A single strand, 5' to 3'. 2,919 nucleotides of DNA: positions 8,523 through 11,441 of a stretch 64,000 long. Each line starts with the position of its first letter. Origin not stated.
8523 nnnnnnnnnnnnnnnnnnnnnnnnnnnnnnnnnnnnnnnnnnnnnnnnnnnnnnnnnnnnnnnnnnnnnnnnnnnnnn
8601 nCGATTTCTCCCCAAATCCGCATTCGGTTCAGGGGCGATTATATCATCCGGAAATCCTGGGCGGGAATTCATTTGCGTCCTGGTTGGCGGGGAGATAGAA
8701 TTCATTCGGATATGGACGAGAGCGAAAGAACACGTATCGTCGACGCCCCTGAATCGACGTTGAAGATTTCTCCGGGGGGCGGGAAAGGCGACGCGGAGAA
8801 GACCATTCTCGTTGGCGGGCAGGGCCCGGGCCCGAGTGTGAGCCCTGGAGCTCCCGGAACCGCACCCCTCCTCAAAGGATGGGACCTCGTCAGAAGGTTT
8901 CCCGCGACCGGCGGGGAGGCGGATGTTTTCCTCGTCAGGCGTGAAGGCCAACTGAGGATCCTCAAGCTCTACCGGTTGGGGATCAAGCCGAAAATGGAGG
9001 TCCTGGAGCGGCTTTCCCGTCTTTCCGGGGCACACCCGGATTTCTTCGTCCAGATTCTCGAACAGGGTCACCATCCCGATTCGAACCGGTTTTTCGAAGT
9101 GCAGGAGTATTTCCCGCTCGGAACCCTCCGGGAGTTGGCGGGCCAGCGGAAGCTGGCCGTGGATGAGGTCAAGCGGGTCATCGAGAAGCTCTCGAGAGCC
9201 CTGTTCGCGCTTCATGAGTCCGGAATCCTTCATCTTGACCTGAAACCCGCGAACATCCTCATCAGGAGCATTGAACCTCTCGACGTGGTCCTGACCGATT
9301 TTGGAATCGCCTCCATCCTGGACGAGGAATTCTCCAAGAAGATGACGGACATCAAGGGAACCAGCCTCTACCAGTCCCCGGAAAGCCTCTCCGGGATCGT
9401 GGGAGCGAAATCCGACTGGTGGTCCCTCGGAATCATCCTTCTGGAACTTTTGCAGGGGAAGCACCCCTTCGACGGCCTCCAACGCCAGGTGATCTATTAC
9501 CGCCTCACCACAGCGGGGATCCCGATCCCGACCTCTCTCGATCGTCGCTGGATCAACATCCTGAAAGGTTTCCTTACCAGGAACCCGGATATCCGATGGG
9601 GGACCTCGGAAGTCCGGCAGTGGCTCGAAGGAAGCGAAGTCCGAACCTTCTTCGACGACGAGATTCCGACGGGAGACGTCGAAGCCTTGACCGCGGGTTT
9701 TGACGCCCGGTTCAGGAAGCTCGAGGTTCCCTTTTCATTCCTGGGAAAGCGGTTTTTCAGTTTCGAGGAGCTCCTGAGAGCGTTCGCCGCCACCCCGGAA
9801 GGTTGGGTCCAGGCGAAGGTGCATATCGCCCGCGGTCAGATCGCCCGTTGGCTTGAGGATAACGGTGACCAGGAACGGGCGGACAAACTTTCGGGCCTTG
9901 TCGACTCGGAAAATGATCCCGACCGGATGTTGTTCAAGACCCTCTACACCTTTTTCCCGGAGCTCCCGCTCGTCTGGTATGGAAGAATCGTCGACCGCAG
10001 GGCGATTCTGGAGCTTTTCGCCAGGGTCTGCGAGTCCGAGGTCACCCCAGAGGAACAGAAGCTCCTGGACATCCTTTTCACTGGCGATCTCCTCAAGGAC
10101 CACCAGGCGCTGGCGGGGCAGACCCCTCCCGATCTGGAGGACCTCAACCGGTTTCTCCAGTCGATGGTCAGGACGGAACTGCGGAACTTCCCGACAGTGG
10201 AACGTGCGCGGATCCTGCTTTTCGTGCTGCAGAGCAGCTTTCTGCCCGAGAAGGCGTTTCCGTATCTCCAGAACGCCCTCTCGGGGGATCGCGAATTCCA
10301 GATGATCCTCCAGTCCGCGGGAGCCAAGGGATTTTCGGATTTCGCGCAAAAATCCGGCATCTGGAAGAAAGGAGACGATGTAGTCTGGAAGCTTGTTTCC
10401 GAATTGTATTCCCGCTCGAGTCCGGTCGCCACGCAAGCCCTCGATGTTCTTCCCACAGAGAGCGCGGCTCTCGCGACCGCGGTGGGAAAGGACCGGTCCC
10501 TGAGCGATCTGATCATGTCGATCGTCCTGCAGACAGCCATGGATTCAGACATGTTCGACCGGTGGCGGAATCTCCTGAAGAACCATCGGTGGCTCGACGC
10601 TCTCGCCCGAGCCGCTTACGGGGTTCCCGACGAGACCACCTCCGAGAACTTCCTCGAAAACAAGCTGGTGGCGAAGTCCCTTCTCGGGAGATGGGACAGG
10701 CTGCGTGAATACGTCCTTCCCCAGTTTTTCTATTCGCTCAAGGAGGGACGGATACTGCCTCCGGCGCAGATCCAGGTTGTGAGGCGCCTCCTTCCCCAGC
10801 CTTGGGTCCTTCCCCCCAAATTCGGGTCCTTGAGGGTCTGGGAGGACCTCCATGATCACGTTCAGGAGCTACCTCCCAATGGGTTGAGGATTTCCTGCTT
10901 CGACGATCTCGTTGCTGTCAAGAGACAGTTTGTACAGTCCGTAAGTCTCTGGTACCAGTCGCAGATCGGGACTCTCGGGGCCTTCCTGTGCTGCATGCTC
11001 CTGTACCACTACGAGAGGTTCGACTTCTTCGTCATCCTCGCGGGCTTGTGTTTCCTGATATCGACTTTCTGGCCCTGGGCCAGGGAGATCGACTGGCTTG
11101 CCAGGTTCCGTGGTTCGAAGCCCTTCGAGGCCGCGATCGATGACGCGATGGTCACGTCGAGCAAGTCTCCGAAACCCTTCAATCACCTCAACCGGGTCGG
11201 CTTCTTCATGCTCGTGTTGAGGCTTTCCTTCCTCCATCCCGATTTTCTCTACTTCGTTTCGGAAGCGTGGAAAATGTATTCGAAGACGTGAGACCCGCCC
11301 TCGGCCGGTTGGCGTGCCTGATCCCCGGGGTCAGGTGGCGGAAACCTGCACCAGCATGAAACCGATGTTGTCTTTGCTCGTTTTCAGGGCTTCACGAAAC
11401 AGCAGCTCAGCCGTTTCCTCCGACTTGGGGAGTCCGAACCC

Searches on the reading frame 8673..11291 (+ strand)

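Call 8: search_protein_families(library=pfam, proteins=[window:8673-11291:+], max_evalue=0.001)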
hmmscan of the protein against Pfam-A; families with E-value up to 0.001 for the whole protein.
window:8673-11291:+ (872 aa): 3 families
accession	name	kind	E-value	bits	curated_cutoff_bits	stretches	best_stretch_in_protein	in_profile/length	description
PF00069.31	Pkinase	-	6.2e-31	108.2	31.7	1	137-315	70-258/263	Protein kinase domain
PF07714.23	PK_Tyr_Ser-Thr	-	6.8e-16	58.8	23.1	1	137-315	73-255/258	Protein tyrosine and serine/threonine kinase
PF03109.22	ABC1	-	4.7e-05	23.1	22.9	1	167-227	169-228/244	ABC1 atypical kinase-like domain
